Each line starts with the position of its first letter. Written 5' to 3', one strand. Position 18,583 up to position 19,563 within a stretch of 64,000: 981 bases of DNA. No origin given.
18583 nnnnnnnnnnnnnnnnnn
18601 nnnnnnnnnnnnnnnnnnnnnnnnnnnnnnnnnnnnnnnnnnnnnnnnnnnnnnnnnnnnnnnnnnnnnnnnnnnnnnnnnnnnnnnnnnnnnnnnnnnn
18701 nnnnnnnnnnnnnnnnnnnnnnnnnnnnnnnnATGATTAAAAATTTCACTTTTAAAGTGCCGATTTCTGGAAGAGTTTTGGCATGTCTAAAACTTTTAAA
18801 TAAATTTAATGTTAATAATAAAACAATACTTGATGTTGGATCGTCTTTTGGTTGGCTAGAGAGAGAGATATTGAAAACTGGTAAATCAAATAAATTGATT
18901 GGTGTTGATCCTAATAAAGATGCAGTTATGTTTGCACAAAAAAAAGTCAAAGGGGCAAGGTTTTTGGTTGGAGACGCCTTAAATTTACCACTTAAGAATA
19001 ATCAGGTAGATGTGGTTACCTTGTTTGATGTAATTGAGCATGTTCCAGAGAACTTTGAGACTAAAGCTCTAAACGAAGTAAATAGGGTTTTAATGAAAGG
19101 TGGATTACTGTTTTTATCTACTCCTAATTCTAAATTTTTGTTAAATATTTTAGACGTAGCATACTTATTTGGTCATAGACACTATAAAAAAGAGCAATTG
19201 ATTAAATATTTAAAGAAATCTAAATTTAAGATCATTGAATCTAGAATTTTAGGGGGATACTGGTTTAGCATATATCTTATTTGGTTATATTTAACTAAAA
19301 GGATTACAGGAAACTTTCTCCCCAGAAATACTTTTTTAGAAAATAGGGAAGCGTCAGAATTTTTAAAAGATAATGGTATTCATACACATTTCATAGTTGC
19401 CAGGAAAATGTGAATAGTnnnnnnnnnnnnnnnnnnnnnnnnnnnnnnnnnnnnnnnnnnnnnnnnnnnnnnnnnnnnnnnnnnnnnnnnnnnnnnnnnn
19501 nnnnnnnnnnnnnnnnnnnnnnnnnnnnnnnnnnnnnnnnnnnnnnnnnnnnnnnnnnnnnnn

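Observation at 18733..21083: Seven SAM methyltransferases in the locus, six with terminal hydrophobic anchor segments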

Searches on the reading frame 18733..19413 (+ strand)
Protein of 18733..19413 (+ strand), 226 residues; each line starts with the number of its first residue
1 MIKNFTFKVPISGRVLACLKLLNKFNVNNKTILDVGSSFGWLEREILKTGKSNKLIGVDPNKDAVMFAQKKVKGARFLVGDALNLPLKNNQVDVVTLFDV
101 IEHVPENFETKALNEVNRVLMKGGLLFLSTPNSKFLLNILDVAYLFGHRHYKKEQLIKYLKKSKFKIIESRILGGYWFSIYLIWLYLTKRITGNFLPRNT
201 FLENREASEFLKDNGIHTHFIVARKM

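Call 4: search_protein_families(library=pfam, proteins=[window:18733-19413:+], max_evalue=0.01)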
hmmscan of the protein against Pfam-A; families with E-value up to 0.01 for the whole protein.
window:18733-19413:+ (226 aa): 11 families
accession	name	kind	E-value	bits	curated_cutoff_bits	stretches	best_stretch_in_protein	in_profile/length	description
PF08241.18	Methyltransf_11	-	1.1e-17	64.8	21.2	1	33-128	1-95/95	Methyltransferase domain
PF13649.12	Methyltransf_25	-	1.9e-16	61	27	1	32-124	1-97/97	Methyltransferase domain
PF13847.12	Methyltransf_31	-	3.8e-14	53.1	27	1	28-141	3-114/145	Methyltransferase domain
PF13489.12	Methyltransf_23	-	7.4e-13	49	27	1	21-168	12-162/164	Methyltransferase domain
PF08242.18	Methyltransf_12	-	1.1e-09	39.3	30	1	33-126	1-98/98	Methyltransferase domain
PF01209.24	Ubie_methyltran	-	3.8e-08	33.4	20.1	1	29-144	48-166/233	ubiE/COQ5 methyltransferase family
PF12847.13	Methyltransf_18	-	0.0007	20.1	27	1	21-76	7-62/151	Methyltransferase domain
PF05175.20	MTS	-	0.00072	19.7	23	1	21-76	23-79/170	Methyltransferase small domain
PF01728.25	FtsJ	-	0.0019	18.6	24.1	1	20-96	11-96/181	FtsJ-like methyltransferase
PF05148.21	Methyltransf_8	-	0.0069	16.7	27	0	75-136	106-164/219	Hypothetical methyltransferase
PF06325.19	PrmA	-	0.0092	15.9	22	0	17-79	150-211/296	Ribosomal protein L11 methyltransferase (PrmA)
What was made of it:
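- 18733..19413 (+): Class I SAM MTase (226 aa) of the 'GHRHY' family. The hydrophobic stretch is helix 176-192 (nt 19258-19308), between β6 (165-173) and β7 (218-225). Pfam (call 4).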

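Call 10: find_homologous_proteins(query=window:18733-19413:+)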
Query window:18733-19413:+ (226 aa): 178 proteins with E <= 0.001 among 467 candidates; the best 120 are listed.
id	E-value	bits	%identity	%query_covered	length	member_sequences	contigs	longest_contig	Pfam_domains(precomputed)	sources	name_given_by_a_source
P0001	4.4e-144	496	100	100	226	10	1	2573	PF13847.13,PF13489.13,PF13649.13,PF01209.25,PF08241.19,PF08242.19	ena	-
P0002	2.0e-130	451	88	100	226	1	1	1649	PF13847.13,PF13489.13,PF13649.13,PF01209.25,PF08241.19,PF08242.19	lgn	-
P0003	8.0e-93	328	66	100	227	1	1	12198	PF13847.13,PF13489.13,PF13649.13,PF08241.19,PF08242.19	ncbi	-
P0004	1.3e-91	324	65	99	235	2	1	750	PF13847.13,PF13489.13,PF05175.21,PF13649.13,PF01209.25,PF08241.19,PF08242.19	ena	-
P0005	2.3e-91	323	64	100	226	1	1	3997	PF13847.13,PF13489.13,PF13649.13,PF01209.25,PF08241.19,PF08242.19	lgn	-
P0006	6.7e-91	322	62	100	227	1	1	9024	PF13847.13,PF13489.13,PF13649.13,PF08241.19,PF08242.19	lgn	-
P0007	7.3e-91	322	63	100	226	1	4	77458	PF13847.13,PF13489.13,PF13649.13,PF08241.19,PF08242.19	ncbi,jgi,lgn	jgi:SAM-dependent methyltransferase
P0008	7.6e-91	322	64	100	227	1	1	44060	PF13847.13,PF13489.13,PF13649.13,PF08241.19,PF08242.19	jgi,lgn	jgi:SAM-dependent methyltransferase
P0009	1.6e-90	321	64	100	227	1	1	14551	PF13847.13,PF13489.13,PF13649.13,PF08241.19,PF08242.19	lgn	-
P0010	2.3e-90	320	62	100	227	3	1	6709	PF13847.13,PF13489.13,PF13649.13,PF08241.19,PF08242.19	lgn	-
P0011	2.4e-90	320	64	100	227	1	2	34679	PF13847.13,PF13489.13,PF13649.13,PF08241.19,PF08242.19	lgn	-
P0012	6.9e-90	319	63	100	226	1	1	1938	PF13847.13,PF13489.13,PF13649.13,PF08241.19,PF08242.19,PF05891.19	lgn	-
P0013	1.2e-89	318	62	100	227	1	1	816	PF13847.13,PF13489.13,PF13649.13,PF08241.19,PF08242.19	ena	-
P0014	1.3e-89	318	63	100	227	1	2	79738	PF13847.13,PF13489.13,PF13649.13,PF08241.19,PF08242.19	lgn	-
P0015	1.8e-89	317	62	100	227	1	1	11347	PF13847.13,PF13489.13,PF13649.13,PF01209.25,PF08241.19,PF08242.19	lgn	-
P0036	4.7e-88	313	62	100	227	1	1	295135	PF13847.13,PF13489.13,PF13649.13,PF08241.19,PF08242.19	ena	-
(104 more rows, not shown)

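Call 17: search_solved_structures(query=A1, max_evalue=0.001, show_alignments=2)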
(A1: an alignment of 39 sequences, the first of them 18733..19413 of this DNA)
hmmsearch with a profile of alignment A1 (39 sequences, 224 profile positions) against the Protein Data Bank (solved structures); distinct sequences matched with E-value up to 0.001: 72 (the best 60 are shown).
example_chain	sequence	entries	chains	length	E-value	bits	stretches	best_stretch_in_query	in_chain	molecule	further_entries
3cc8_A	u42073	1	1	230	1.4e-12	50.9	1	20-138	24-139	Putative methyltransferase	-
6uak_A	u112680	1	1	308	3.8e-12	49.5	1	30-126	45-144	SAM dependent methyltransferase LahSB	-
1ve3_A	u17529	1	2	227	4.9e-12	49.2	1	17-127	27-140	hypothetical protein PH0226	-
1vl5_A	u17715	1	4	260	1.6e-11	47.4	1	21-214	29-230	unknown conserved protein BH2331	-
3sm3_A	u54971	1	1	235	8e-11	45.2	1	22-136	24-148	SAM-dependent methyltransferases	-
1vlm_A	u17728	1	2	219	1.7e-10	44.1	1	52-166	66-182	SAM-dependent methyltransferase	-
3l8d_A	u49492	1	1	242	4.3e-09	39.5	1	12-126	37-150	Methyltransferase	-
1xxl_A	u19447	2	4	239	5.1e-09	39.3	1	28-128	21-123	YcgJ protein | ycgJ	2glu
2p8j_A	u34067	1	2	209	2.2e-08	37.2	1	25-125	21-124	S-adenosylmethionine-dependent methyltransferase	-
4iv8_A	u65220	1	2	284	2.4e-08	37.1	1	9-178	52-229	Phosphoethanolamine N-methyltransferase,putative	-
1p91_A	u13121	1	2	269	5.8e-08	35.8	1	25-156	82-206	Ribosomal RNA large subunit methyltransferase A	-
5dpm_A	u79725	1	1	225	8.1e-08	35.4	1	28-146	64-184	Ubiquinone biosynthesis O-methyltransferase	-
4kdr_A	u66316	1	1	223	8.2e-08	35.3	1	28-146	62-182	3-demethylubiquinone-9 3-methyltransferase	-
2gs9_A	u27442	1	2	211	8.9e-08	35.2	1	31-127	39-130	Hypothetical protein TT1324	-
8zc8_A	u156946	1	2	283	2.7e-07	33.6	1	30-128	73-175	MitM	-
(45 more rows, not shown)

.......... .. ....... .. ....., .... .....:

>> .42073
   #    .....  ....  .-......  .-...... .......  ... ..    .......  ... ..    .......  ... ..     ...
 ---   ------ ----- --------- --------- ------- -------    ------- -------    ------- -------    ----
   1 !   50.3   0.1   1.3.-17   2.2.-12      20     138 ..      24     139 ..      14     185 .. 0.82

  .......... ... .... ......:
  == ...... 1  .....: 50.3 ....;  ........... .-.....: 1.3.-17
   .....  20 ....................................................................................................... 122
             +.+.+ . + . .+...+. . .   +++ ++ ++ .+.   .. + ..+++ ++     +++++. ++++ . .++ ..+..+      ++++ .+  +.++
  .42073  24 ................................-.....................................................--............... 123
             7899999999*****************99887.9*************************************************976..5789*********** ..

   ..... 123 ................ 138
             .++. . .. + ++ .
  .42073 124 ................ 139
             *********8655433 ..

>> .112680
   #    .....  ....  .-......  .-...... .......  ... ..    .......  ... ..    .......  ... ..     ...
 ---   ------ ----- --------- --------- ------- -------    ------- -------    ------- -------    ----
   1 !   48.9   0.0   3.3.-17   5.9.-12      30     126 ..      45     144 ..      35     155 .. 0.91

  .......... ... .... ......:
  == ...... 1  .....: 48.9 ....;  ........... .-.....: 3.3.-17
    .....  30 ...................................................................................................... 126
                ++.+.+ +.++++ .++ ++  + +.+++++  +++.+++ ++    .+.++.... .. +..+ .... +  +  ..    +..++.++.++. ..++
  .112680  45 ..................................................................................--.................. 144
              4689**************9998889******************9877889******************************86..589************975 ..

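Call 19: find_encoding_contigs(protein=P0008, flank=10000, max_places=2)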
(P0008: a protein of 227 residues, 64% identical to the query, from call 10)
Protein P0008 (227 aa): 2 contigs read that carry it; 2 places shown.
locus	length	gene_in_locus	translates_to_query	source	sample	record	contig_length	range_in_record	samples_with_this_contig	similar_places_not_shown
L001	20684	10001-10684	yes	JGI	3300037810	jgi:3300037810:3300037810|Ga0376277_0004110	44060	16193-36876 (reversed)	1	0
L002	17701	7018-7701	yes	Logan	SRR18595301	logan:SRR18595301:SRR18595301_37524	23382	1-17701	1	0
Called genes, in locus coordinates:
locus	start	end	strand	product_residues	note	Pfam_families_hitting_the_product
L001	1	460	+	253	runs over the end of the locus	PF05401:NodS, PF13489:Methyltransf_23, PF13847:Methyltransf_31, PF08241:Methyltransf_11, PF08242:Methyltransf_12, PF13649:Methyltransf_25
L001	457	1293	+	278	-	PF01073:3Beta_HSD, PF01370:Epimerase, PF04321:RmlD_sub_bind, PF02719:Polysacc_synt_2, PF07993:NAD_binding_4, PF16363:GDP_Man_Dehyd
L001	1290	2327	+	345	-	PF20706:GT4-conflict (faint), PF00534:Glycos_transf_1, PF13692:Glyco_trans_1_4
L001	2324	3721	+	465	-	PF13727:CoA_binding_3, PF01073:3Beta_HSD, PF01370:Epimerase, PF02719:Polysacc_synt_2, PF04321:RmlD_sub_bind, PF16363:GDP_Man_Dehyd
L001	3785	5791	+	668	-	PF02366:PMT (weak), PF13231:PMT_2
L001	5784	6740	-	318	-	PF00535:Glycos_transf_2, PF10111:Glyco_tranf_2_2 (weak), PF13641:Glyco_tranf_2_3 (weak)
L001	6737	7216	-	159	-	-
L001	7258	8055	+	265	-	PF00535:Glycos_transf_2, PF10111:Glyco_tranf_2_2 (weak), PF13641:Glyco_tranf_2_3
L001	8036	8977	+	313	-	PF01073:3Beta_HSD (faint), PF01370:Epimerase, PF02719:Polysacc_synt_2 (faint), PF16363:GDP_Man_Dehyd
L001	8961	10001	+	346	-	PF00535:Glycos_transf_2, PF10111:Glyco_tranf_2_2 (weak), PF13641:Glyco_tranf_2_3, PF13632:Glyco_trans_2_3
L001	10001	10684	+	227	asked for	PF13489:Methyltransf_23, PF13847:Methyltransf_31, PF08241:Methyltransf_11, PF08242:Methyltransf_12 (weak), PF13649:Methyltransf_25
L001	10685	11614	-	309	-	PF00535:Glycos_transf_2, PF10111:Glyco_tranf_2_2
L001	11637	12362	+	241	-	PF13489:Methyltransf_23, PF00891:Methyltransf_2, PF13847:Methyltransf_31, PF08241:Methyltransf_11, PF08242:Methyltransf_12 (weak), PF13649:Methyltransf_25 (weak)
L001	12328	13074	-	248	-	PF13489:Methyltransf_23, PF08241:Methyltransf_11, PF13649:Methyltransf_25 (faint), PF13847:Methyltransf_31 (weak)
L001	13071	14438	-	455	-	-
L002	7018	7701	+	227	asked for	PF13489:Methyltransf_23, PF13847:Methyltransf_31, PF08241:Methyltransf_11, PF08242:Methyltransf_12 (weak), PF13649:Methyltransf_25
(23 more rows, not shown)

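Call 20: find_encoding_contigs(protein=P0036, flank=10000, max_places=2)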
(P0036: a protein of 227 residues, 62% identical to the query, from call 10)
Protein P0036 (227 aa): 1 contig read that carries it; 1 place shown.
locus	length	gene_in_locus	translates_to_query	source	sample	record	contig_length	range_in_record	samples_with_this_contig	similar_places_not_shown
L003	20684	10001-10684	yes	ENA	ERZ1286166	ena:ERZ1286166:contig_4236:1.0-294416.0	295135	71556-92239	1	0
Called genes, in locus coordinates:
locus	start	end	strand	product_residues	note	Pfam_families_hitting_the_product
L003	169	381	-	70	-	-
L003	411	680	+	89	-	PF01370:Epimerase (weak), PF07993:NAD_binding_4 (faint)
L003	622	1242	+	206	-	PF01370:Epimerase, PF04321:RmlD_sub_bind, PF16363:GDP_Man_Dehyd, PF02719:Polysacc_synt_2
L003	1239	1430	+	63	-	-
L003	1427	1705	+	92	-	-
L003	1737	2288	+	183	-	PF20706:GT4-conflict (faint), PF00534:Glycos_transf_1, PF13692:Glyco_trans_1_4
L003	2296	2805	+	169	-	PF07992:Pyr_redox_2 (weak), PF13727:CoA_binding_3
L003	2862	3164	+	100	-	PF01370:Epimerase, PF02719:Polysacc_synt_2, PF16363:GDP_Man_Dehyd (weak), PF04321:RmlD_sub_bind (weak)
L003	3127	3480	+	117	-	PF02719:Polysacc_synt_2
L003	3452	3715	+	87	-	PF02719:Polysacc_synt_2 (weak)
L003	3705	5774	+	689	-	PF13231:PMT_2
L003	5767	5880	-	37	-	-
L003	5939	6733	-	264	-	PF13641:Glyco_tranf_2_3 (faint), PF00535:Glycos_transf_2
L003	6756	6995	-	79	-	-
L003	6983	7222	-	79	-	-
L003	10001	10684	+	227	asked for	PF13489:Methyltransf_23, PF13847:Methyltransf_31, PF08241:Methyltransf_11, PF08242:Methyltransf_12 (weak), PF13649:Methyltransf_25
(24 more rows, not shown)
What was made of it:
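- The same gene order occurs in relatives (calls 19, 20).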

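Call 21: predict_structure(alignment_id=A1)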
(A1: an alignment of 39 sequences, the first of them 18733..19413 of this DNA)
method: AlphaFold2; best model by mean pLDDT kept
length: 226 residues; sequences in the alignment: 39
mean_pLDDT: 92.9   pTM: 0.90
mean pLDDT of the five models: 92.9, 91.2, 91.1, 90.7, 90.4
residues with pLDDT >= 90: 175; 70-90: 48; 50-70: 2; < 50: 1
segments of 3 or more residues with pLDDT < 50: none
pLDDT, mean of each block of 10 residues (from residue 1): 73 89 92 95 91 95 96 97 97 97 96 99 98 90 86 98 98 93 90 88 92 91 98
secondary structure, 60 per line:
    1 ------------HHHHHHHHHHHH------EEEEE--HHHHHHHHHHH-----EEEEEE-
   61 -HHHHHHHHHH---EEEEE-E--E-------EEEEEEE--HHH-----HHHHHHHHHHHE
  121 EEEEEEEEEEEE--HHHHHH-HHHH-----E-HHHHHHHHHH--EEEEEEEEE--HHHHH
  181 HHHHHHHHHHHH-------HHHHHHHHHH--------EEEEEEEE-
elements in order: H13-24 E31-35 H38-48 E54-59 H62-71 E75-79 E92-98 H109-119 E120-132 H135-140 H142-145 H153-162 E165-173 H176-192 H200-209 E218-225
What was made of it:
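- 18733..19413 (+): AlphaFold2 pLDDT 92.9 with secondary structure (call 21).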

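Call 26: search_protein_families(library=ncbifam, proteins=[window:18733-19413:+], max_evalue=0.001)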
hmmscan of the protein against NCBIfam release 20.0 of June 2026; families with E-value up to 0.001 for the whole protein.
window:18733-19413:+ (226 aa): 26 families (the best 25 are shown)
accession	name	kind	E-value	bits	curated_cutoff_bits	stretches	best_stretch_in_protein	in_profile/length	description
TIGR02072.1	BioC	equivalog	4.4e-13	49.6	184.95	1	19-168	24-174/244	malonyl-ACP O-methyltransferase BioC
NF001244.0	PRK00216.1-5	equivalog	5.9e-12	45.4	216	1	28-163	48-196/236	bifunctional demethylmenaquinone methyltransferase/2-methoxy-6-polyprenyl-1,4-benzoquinol methylase UbiE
TIGR01934.1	MenG_MenH_UbiE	subfamily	9.8e-12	44.6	158.35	1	27-132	38-148/223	ubiquinone/menaquinone biosynthesis methyltransferase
TIGR01983.1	UbiG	equivalog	1.9e-11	43.7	102.95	1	24-141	45-167/228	bifunctional 2-polyprenyl-6-hydroxyphenol methylase/3-demethylubiquinol 3-O-methyltransferase UbiG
NF041255.1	mycofact_MftM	equivalog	2.4e-10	40.2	200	1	27-119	138-232/289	mycofactocin oligosaccharide methyltransferase MftM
NF008300.0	PRK11088.1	equivalog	3.4e-10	39.8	303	1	21-161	78-212/272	23S rRNA (guanine(745)-N(1))-methyltransferase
NF045667.1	MTase_DVU1556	equivalog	1.3e-09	37.8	155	1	28-129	22-120/213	DVU_1556 family methyltransferase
NF045825.1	FAmtase_mtf2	equivalog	1.5e-09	37.4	400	1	26-127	56-157/248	fatty-acid O-methyltransferase Mtf2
NF045823.1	PthPhpthDimycoMt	equivalog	1.9e-08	33.8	300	1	26-127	64-165/256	phthiotriol/phenolphthiotriol dimycocerosates methyltransferase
NF001243.0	PRK00216.1-4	equivalog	4.1e-07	29.6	235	1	47-127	67-150/237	demethylmenaquinone methyltransferase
NF008823.0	PRK11873.1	subfamily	4.2e-07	29.7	263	1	30-129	79-182/272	arsenite methyltransferase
NF038099.1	AsSugarArsM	exception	1.8e-06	27.4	400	1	78-133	121-176/321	arsenosugar biosynthesis arsenite methyltransferase ArsM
TIGR04074.1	bacter_Hen1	equivalog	7.7e-06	24.7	340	1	26-136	280-399/462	3' terminal RNA ribose 2'-O-methyltransferase Hen1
NF040539.1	AST_met_ArsM_2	exception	1.1e-05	25.5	240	1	28-126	56-161/262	putative arsinothricin biosynthesis methyltransferase ArsM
TIGR02752.1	MenG_heptapren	equivalog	1.7e-05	24.5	419.85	1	30-127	47-148/231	demethylmenaquinone methyltransferase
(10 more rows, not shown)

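Call 47: find_related_loci(query=A1, collection=genome_contigs, flank=6000)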
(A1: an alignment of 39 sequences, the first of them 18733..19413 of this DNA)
Query A1 (226 aa) in genome_contigs; peptide patterns used: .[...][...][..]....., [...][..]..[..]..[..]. (x = any residue, [..] = any of these).
428 stretches matched a pattern; 321 encode a relative of the query (tblastn E <= 1e-3); the best 80 are kept; 79 distinct loci.
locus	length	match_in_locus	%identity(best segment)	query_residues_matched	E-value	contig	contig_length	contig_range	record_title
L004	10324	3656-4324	46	2-226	4e-64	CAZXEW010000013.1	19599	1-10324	MAG TPA_asm: uncultured Gammaproteobacteria bacterium isolate binchicken_co203_146 genome assembly, contig: k141_4544340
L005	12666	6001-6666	46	2-225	9e-61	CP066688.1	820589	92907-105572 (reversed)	MAG: Candidatus Daviesbacteria bacterium isolate NC_groundwater_497_Ag_S-0.1um_39_22 chromosome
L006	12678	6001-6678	63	2-226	2e-95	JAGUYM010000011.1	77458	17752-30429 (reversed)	MAG: Candidatus Woesebacteria bacterium isolate DeMMO6_63 c_000000051655, whole genome shotgun sequence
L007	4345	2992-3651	45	4-225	2e-55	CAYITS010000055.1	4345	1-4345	MAG TPA_asm: uncultured Gammaproteobacteria bacterium isolate ERP119705_co3_637 genome assembly, contig: NODE_28412_leng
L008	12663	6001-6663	44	2-225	1e-52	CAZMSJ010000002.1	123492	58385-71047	MAG TPA_asm: uncultured Gammaproteobacteria bacterium isolate SRP298887_co1_344 genome assembly, contig: NODE_57_length_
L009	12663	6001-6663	43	2-225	9e-52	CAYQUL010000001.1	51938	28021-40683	MAG TPA_asm: uncultured Gammaproteobacteria bacterium isolate SRP342105_co1_495 genome assembly, contig: NODE_803_length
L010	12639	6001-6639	40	11-225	5e-47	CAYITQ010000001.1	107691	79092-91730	MAG TPA_asm: uncultured Gammaproteobacteria bacterium isolate ERP119705_co3_801 genome assembly, contig: NODE_100_length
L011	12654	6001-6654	41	4-223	1e-43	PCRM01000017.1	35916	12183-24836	MAG: Candidatus Nealsonbacteria bacterium CG23_combo_of_CG06-09_8_20_14_all_40_13 CG23_scaffold_197_c, whole genome shot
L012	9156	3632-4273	44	11-223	8e-44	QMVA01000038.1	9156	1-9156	MAG: Candidatus Nanohalarchaeota archaeon isolate B72_G9 B72_Guay9_scaffold_10240, whole genome shotgun sequence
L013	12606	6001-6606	40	26-225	3e-43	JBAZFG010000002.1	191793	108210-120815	MAG: Candidatus Nanoarchaeia archaeon isolate SO_2017_LW3_144 NODE_98_length_191793_cov_1.475530_LW162_2017, whole genom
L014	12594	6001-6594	40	26-223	8e-43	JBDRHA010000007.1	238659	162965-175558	MAG: Candidatus Shapirobacteria bacterium isolate MEGAHIT-group-1.477 k141_1291627, whole genome shotgun sequence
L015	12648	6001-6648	38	11-225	1e-42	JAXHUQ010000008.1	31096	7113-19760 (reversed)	MAG: Halobacteriota archaeon isolate MAG55_tar_biofilm MAG55_8, whole genome shotgun sequence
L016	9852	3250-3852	39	26-226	6e-42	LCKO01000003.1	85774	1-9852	MAG: Candidatus Collierbacteria bacterium GW2011_GWB2_45_17 UX01_C0003, whole genome shotgun sequence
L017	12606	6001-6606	38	26-225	1e-41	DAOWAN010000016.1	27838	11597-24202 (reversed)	MAG TPA_asm: Candidatus Nanohalarchaeota archaeon isolate CSMAG_1836 CSMAG_1836_k141_1165035_length_27838_cov_11.0152, w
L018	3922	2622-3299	39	2-223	8e-41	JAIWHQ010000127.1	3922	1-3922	MAG: Thermoplasmatota archaeon isolate JL_UM_3 NODE_8257_length_3922_cov_0.292754, whole genome shotgun sequence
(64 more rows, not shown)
